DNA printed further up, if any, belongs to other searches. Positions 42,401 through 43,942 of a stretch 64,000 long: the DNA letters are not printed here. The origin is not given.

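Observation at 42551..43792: U32-family 4Fe-4S protein (UbiU/RlhA/TrhP-type) embedded in the cobamide assembly cluster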

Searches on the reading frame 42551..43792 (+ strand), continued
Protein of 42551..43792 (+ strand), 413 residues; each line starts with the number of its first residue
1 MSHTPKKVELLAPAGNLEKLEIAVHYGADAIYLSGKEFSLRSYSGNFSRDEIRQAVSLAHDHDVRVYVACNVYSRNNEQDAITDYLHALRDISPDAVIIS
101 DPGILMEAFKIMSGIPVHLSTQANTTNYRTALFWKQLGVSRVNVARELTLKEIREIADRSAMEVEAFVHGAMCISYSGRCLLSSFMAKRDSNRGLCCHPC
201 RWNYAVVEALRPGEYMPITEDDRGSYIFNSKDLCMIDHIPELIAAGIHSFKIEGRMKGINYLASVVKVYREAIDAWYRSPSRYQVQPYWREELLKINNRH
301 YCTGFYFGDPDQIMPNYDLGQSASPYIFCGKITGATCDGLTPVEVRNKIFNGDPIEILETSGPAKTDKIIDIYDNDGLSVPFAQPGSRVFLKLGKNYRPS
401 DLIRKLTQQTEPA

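Call 17: find_related_loci(query=window:42551-43789:+, collection=metagenome_contigs, flank=10000)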
Query window:42551-43789:+ (413 aa) in metagenome_contigs; peptide patterns used: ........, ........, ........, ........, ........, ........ (x = any residue, [..] = any of these).
600 stretches matched a pattern (row limit reached: there are more); 520 encode a relative of the query (tblastn E <= 1e-3); the best 80 are kept; 80 distinct loci.
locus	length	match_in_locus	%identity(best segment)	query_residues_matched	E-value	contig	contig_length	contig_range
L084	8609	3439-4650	62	1-405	2e-171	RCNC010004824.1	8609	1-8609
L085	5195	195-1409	59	4-408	2e-169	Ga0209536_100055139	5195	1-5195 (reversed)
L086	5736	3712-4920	60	7-410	3e-165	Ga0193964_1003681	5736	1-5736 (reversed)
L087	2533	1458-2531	65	4-362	4e-173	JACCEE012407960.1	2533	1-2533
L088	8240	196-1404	59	7-410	1e-161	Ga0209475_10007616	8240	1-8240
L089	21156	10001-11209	59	7-410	1e-161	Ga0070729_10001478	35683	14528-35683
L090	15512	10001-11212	57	1-405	5e-160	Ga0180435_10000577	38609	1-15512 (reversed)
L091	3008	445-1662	57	1-406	1e-166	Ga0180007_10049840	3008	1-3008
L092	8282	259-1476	58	1-406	1e-157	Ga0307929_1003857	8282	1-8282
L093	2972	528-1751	57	1-406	5e-166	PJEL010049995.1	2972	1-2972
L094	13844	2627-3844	57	1-406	6e-157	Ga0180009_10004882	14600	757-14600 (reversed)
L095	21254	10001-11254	56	3-407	2e-154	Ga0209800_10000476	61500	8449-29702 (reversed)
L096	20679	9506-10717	56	1-405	5e-154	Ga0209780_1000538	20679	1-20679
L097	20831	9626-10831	55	8-409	1e-153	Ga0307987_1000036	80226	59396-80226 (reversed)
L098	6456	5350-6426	61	4-362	2e-149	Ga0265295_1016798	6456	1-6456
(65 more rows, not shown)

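Call 18: find_encoding_contigs(protein=P0077, flank=10000, max_places=2)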
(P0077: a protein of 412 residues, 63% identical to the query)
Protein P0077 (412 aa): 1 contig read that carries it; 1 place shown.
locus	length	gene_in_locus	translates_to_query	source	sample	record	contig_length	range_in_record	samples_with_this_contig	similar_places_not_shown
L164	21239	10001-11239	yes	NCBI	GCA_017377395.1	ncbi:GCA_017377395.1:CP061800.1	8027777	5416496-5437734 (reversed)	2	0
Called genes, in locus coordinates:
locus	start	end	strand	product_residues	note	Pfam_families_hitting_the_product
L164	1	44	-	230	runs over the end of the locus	PF21001:YqiJ_N, PF07290:YqiJ_OB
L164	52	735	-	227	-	PF04012:PspA_IM30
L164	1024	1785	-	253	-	PF01925:TauE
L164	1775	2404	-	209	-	PF00672:HAMP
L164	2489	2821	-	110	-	-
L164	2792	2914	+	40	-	-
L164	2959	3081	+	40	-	-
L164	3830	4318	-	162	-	PF00078:RVT_1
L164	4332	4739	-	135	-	-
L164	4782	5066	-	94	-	-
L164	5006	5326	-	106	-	-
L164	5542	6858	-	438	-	PF00560:LRR_1 (faint), PF13855:LRR_8 (faint), PF23598:LRR_14 (weak), PF12799:LRR_4, PF18998:Flg_new_2 (weak)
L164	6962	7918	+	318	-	PF01609:DDE_Tnp_1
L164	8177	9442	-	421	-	PF08668:HDOD (faint), PF01966:HD, PF13487:HD_5, PF01966:HD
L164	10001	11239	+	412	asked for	PF01136:Peptidase_U32, PF16325:Peptidase_U32_C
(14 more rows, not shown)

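Call 19: find_encoding_contigs(protein=P0076, flank=10000, max_places=2)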
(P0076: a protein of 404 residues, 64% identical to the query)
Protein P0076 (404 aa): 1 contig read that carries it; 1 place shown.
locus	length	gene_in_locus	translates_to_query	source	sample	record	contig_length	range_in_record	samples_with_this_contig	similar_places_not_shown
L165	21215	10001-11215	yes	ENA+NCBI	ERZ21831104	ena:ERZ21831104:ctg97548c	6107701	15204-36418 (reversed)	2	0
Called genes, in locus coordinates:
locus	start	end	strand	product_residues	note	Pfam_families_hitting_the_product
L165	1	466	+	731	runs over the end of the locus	PF06751:EutB, PF05985:EutC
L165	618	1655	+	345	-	PF03480:DctP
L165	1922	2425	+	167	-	PF04290:DctQ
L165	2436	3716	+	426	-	PF03600:CitMHS (faint), PF06808:DctM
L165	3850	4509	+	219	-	PF00392:GntR, PF07729:FCD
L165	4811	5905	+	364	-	PF01210:NAD_Gly3P_dh_N (weak), PF02317:Octopine_DH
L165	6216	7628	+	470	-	PF20042:DUF6444, PF03050:DDE_Tnp_IS66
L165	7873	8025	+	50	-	-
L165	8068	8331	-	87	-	-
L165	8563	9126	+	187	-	PF00908:dTDP_sugar_isom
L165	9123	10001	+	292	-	PF01370:Epimerase, PF04321:RmlD_sub_bind, PF16363:GDP_Man_Dehyd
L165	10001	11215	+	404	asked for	PF01136:Peptidase_U32, PF16325:Peptidase_U32_C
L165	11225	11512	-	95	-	PF26551:DUF8180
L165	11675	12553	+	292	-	PF12146:Hydrolase_4, PF00561:Abhydrolase_1, PF12697:Abhydrolase_6, PF07819:PGAP1 (faint), PF07859:Abhydrolase_3 (faint)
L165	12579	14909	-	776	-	PF08298:AAA_PrkA (faint), PF06798:PrkA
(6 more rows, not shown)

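Call 29: search_protein_families(library=pfam, proteins=[L003:6537-7235:+, L001:7657-8532:+, L001:8537-9097:+, L001:9097-9984:+], max_evalue=0.001)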
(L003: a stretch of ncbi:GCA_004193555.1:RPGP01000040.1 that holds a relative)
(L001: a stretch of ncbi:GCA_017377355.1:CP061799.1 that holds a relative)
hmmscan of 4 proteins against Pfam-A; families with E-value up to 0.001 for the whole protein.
L003:6537-7235:+ (233 aa): 9 families
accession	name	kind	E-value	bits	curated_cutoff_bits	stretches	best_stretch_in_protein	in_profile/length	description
PF10294.15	Methyltransf_16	-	2.9e-22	79.7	21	1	67-202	20-171/174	Lysine methyltransferase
PF13847.12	Methyltransf_31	-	2.8e-09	37.2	27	1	84-194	1-114/145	Methyltransferase domain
PF05175.20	MTS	-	6.7e-09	36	23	1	72-187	20-139/170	Methyltransferase small domain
PF03848.20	TehB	-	3.8e-08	33.4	20.4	1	82-182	26-128/193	Tellurite resistance protein TehB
PF13649.12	Methyltransf_25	-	1.4e-07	32.6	27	1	90-182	1-97/97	Methyltransferase domain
PF13489.12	Methyltransf_23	-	2.6e-07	31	27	1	84-187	20-117/164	Methyltransferase domain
PF08242.18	Methyltransf_12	-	4.5e-06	27.7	30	1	91-183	1-97/98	Methyltransferase domain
PF06325.19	PrmA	-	1.6e-05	25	22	1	79-187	154-259/296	Ribosomal protein L11 methyltransferase (PrmA)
PF08241.18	Methyltransf_11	-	0.00024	22.1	21.2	1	91-185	1-94/95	Methyltransferase domain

L001:7657-8532:+ (292 aa): 2 families
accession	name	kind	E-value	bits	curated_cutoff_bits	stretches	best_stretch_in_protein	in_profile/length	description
PF00483.29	NTP_transferase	-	1.4e-75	254.4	21.2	1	2-238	1-243/245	Nucleotidyl transferase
PF12804.13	NTP_transf_3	-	4.6e-09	37.1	27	1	3-132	1-119/160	MobA-like NTP transferase domain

L001:8537-9097:+ (187 aa): 1 family
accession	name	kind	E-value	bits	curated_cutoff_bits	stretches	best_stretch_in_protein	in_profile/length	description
PF00908.23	dTDP_sugar_isom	-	1.9e-73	246.1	27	1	6-173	2-167/168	dTDP-4-dehydrorhamnose 3,5-epimerase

L001:9097-9984:+ (296 aa): 6 families
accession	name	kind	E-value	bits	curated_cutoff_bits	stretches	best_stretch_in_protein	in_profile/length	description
PF04321.23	RmlD_sub_bind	-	1.4e-109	366.1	27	1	1-290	1-285/287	RmlD substrate binding domain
PF01370.27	Epimerase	-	5.7e-24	85.3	20.9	1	3-166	1-192/240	NAD dependent epimerase/dehydratase family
PF16363.11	GDP_Man_Dehyd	-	3.3e-14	53.5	27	1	29-144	53-172/332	GDP-mannose 4,6 dehydratase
PF02719.21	Polysacc_synt_2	-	8.8e-09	35.4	20.2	1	36-157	62-170/293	Polysaccharide biosynthesis protein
PF01073.25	3Beta_HSD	-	1.8e-08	34.2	22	1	32-217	49-251/280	3-beta hydroxysteroid dehydrogenase/isomerase family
PF07993.18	NAD_binding_4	-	0.00024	20.8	20.1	0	53-150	90-206/258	Male sterility protein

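Call 50: find_encoding_contigs(protein=P0002, flank=10000, max_places=2)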
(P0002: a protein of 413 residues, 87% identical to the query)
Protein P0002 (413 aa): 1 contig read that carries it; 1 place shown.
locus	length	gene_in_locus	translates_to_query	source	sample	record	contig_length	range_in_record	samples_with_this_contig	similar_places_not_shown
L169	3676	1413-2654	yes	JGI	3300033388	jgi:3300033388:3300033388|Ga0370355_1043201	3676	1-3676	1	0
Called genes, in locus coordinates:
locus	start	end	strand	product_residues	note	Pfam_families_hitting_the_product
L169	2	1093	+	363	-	?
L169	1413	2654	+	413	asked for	PF01136:Peptidase_U32, PF16325:Peptidase_U32_C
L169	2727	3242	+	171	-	PF02572:CobA_CobO_BtuR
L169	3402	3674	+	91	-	?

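Call 51: find_encoding_contigs(protein=P0005, flank=10000, max_places=3)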
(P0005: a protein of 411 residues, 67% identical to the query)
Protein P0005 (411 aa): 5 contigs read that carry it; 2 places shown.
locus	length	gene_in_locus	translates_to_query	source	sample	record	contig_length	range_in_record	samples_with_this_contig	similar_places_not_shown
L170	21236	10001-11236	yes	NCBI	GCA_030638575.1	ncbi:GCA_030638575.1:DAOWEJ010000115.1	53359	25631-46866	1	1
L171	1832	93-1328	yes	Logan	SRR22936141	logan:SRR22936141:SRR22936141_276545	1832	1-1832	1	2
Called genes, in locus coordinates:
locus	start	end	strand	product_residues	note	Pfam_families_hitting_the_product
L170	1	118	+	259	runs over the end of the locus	-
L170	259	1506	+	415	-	PF00994:MoCF_biosynth, PF18146:CinA_KH (weak), PF02464:CinA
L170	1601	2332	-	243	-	PF00561:Abhydrolase_1 (weak), PF12146:Hydrolase_4, PF02129:Peptidase_S15 (weak), PF00326:Peptidase_S9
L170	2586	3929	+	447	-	PF05958:tRNA_U5-meth_tr, PF05175:MTS (weak), PF09445:Methyltransf_15 (faint), PF13847:Methyltransf_31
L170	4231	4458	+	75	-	PF04023:FeoA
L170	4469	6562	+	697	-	PF00009:GTP_EFTU (faint), PF01926:MMR_HSR1, PF02421:FeoB_N, PF17910:FeoB_Cyto, PF07670:Gate, PF07664:FeoB_C, PF07670:Gate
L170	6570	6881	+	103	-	PF01545:Cation_efflux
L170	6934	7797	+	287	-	PF01545:Cation_efflux, PF16916:ZT_dimer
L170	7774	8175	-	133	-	-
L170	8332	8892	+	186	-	PF00908:dTDP_sugar_isom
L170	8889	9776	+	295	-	PF01370:Epimerase, PF04321:RmlD_sub_bind, PF16363:GDP_Man_Dehyd, PF02719:Polysacc_synt_2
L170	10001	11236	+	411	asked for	PF01136:Peptidase_U32, PF16325:Peptidase_U32_C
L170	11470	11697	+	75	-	PF04316:FlgM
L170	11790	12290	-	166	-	-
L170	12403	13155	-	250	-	PF04542:Sigma70_r2, PF08281:Sigma70_r4_2, PF04545:Sigma70_r4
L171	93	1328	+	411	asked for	PF01136:Peptidase_U32, PF16325:Peptidase_U32_C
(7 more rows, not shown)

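Call 52: find_encoding_contigs(protein=P0006, flank=10000, max_places=2)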
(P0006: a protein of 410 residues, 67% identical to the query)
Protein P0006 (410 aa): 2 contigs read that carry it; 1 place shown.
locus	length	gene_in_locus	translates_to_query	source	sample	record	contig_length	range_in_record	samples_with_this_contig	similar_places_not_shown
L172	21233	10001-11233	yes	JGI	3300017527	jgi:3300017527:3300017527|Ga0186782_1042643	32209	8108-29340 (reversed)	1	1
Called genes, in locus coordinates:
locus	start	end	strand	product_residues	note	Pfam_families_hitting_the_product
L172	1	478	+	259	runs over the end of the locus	-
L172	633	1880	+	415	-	PF00994:MoCF_biosynth, PF18146:CinA_KH (weak), PF02464:CinA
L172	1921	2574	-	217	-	PF00561:Abhydrolase_1 (weak), PF12146:Hydrolase_4, PF02129:Peptidase_S15 (faint), PF00326:Peptidase_S9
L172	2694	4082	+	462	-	PF01938:TRAM (weak), PF05958:tRNA_U5-meth_tr, PF03602:Cons_hypoth95 (faint), PF13847:Methyltransf_31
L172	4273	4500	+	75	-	PF04023:FeoA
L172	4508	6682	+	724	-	PF00009:GTP_EFTU (faint), PF01926:MMR_HSR1, PF02421:FeoB_N, PF17910:FeoB_Cyto, PF07670:Gate, PF07664:FeoB_C, PF07670:Gate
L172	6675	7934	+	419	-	PF01545:Cation_efflux, PF16916:ZT_dimer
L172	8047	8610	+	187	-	PF00908:dTDP_sugar_isom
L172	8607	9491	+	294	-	PF01370:Epimerase, PF02719:Polysacc_synt_2 (faint), PF04321:RmlD_sub_bind, PF16363:GDP_Man_Dehyd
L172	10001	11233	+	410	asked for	PF01136:Peptidase_U32, PF16325:Peptidase_U32_C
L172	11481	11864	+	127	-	PF00072:Response_reg (weak)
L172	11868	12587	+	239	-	PF07238:PilZ (weak)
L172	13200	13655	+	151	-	-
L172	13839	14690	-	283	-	PF08668:HDOD, PF01966:HD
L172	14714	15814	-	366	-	PF00990:GGDEF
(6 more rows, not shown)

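Call 53: search_protein_families(library=ncbifam, proteins=[L013:9342-9998:+, L075:9307-9948:+, L075:10001-11209:+, L003:6537-7235:+], max_evalue=0.00001)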
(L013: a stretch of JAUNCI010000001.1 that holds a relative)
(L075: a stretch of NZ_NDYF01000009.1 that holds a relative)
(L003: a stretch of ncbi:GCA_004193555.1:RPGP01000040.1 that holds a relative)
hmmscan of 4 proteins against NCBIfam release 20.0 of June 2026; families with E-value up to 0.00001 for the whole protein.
L013:9342-9998:+ (219 aa): 7 families
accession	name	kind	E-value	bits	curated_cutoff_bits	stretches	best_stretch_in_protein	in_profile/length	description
NF001453.0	PRK00312.1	equivalog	6e-12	45.6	188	1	34-157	61-176/217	protein-L-isoaspartate(D-aspartate) O-methyltransferase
NF010549.0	PRK13942.1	equivalog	1.8e-10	40.7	282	1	44-183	68-198/215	protein-L-isoaspartate O-methyltransferase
NF001556.0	PRK00377.1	equivalog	5.8e-09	36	238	1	32-162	19-149/198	cobalt-precorrin-6Y C(15)-methyltransferase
NF006138.0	PRK08287.1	equivalog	1.3e-08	34.9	210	1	30-164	7-137/189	decarboxylating cobalt-precorrin-6B (C(15))-methyltransferase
TIGR02469.1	CbiT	equivalog_domain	7.4e-08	32.7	78.3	1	45-157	11-121/124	precorrin-6Y C5,15-methyltransferase (decarboxylating) subunit CbiT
TIGR00080.1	pimt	equivalog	2e-07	31.1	159.05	1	38-155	62-174/216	protein-L-isoaspartate O-methyltransferase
NF010550.0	PRK13943.1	equivalog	4e-07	29.5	359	1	43-152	71-174/322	protein-L-isoaspartate O-methyltransferase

L075:9307-9948:+ (214 aa): 15 families
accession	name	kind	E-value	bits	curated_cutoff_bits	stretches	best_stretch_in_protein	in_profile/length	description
NF001453.0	PRK00312.1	equivalog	1.2e-14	54.3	188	1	41-136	66-158/217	protein-L-isoaspartate(D-aspartate) O-methyltransferase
NF001556.0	PRK00377.1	equivalog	5.6e-13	49.1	238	1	28-164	13-151/198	cobalt-precorrin-6Y C(15)-methyltransferase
TIGR02469.1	CbiT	equivalog_domain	3.6e-12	46.6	78.3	1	40-157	4-121/124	precorrin-6Y C5,15-methyltransferase (decarboxylating) subunit CbiT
NF010549.0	PRK13942.1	equivalog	3.8e-11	42.9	282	1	51-134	73-156/215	protein-L-isoaspartate O-methyltransferase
NF005640.0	PRK07402.1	equivalog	2.3e-10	40.4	219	1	29-181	17-169/200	precorrin-6Y C5,15-methyltransferase subunit CbiT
NF006138.0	PRK08287.1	equivalog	3.8e-10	39.9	210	1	28-165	4-138/189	decarboxylating cobalt-precorrin-6B (C(15))-methyltransferase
NF003380.0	PRK04457.1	equivalog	1.1e-08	34.4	304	1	44-138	58-153/265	polyamine aminopropyltransferase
TIGR00080.1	pimt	equivalog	5.5e-08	32.9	159.05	1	54-134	76-156/216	protein-L-isoaspartate O-methyltransferase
TIGR03534.1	RF_mod_PrmC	equivalog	6.1e-08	32.4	199.1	1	44-128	78-160/253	peptide chain release factor N(5)-glutamine methyltransferase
NF010550.0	PRK13943.1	equivalog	7.9e-08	31.8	359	1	56-133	81-158/322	protein-L-isoaspartate O-methyltransferase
NF011529.0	PRK14968.1-3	equivalog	9e-08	31.8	162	1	44-132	23-106/198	putative methyltransferase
TIGR03533.1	L3_gln_methyl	equivalog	1.9e-06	27.5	229.7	1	45-129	111-194/284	50S ribosomal protein L3 N(5)-glutamine methyltransferase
NF001785.0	PRK00517.2-2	equivalog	2.1e-06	27.1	188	1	53-158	143-245/282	50S ribosomal protein L11 methyltransferase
TIGR00138.1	rsmG_gidB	equivalog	3.3e-06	26.9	99.5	1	39-155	27-141/183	16S rRNA (guanine(527)-N(7))-methyltransferase RsmG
TIGR04188.1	methyltr_grsp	subfamily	4.2e-06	26.3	380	1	55-117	107-168/363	ATP-grasp peptide maturase system methyltransferase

L075:10001-11209:+ (403 aa): 4 families
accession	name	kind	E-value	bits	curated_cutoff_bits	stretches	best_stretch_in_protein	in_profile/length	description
NF011996.0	PRK15452.1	equivalog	8e-126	420.4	534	2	2-204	4-206/449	prephenate-dependent tRNA uridine(34) hydroxylase TrhP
NF047963.1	quinone_UbiU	equivalog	1.6e-58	198.4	440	2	3-201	1-202/331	ubiquinone anaerobic biosynthesis protein UbiU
NF047965.1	quinone_UbiV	equivalog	9.4e-13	48.3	275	1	41-288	43-277/292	ubiquinone anaerobic biosynthesis protein UbiV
NF011991.0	PRK15447.1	equivalog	4.1e-11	42.8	283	1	41-254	44-252/302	U32 family peptidase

L003:6537-7235:+ (233 aa): 9 families
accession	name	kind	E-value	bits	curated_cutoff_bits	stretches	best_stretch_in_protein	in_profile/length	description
NF011529.0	PRK14968.1-3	equivalog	1.4e-12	47.5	162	1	70-156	21-103/198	putative methyltransferase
NF008992.0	PRK12335.1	equivalog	1.5e-11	44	303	1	80-185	116-222/289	SAM-dependent methyltransferase TehB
TIGR03534.1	RF_mod_PrmC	equivalog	7.6e-10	38.7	199.1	1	78-156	80-161/253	peptide chain release factor N(5)-glutamine methyltransferase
TIGR01983.1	UbiG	equivalog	5.7e-09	35.6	102.95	1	72-205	49-168/228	bifunctional 2-polyprenyl-6-hydroxyphenol methylase/3-demethylubiquinol 3-O-methyltransferase UbiG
NF008405.0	PRK11207.1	equivalog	1.5e-07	31.1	218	1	85-182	29-128/198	tellurite resistance methyltransferase TehB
TIGR00536.1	hemK_fam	subfamily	2.6e-07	30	115.5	1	70-156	97-187/286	HemK family protein methyltransferase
TIGR02469.1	CbiT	equivalog_domain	4.4e-07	30.2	78.3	1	77-186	10-120/124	precorrin-6Y C5,15-methyltransferase (decarboxylating) subunit CbiT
TIGR00537.1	hemK_rel_arch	hypoth_equivalog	3.3e-06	26.9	87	1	70-155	6-86/179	HemK2/MTQ2 family protein methyltransferase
TIGR00477.1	tehB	equivalog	3.5e-06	26.5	219.5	1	48-182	35-170/238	tellurite resistance methyltransferase TehB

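Call 54: search_protein_families(library=pfam, proteins=[L013:9342-9998:+])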
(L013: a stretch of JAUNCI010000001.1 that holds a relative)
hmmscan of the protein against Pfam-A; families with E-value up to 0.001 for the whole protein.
L013:9342-9998:+ (219 aa): 7 families
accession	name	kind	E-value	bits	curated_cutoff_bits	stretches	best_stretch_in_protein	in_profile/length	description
PF01596.23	Methyltransf_3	-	4.1e-32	111.6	22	1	18-212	7-203/204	O-methyltransferase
PF13578.12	Methyltransf_24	-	5.4e-13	50.2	26.3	1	58-159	1-105/105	Methyltransferase domain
PF13847.12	Methyltransf_31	-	9.2e-10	38.8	27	1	54-170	4-123/145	Methyltransferase domain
PF01135.25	PCMT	-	1.1e-09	38.8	20.3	1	32-155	52-170/210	Protein-L-isoaspartate(D-aspartate) O-methyltransferase (PCMT)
PF13649.12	Methyltransf_25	-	1.1e-07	32.8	27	1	57-152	1-97/97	Methyltransferase domain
PF13489.12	Methyltransf_23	-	0.00013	22.2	27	1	38-166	6-126/164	Methyltransferase domain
PF08241.18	Methyltransf_11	-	0.0002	22.4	21.2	1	58-155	1-94/95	Methyltransferase domain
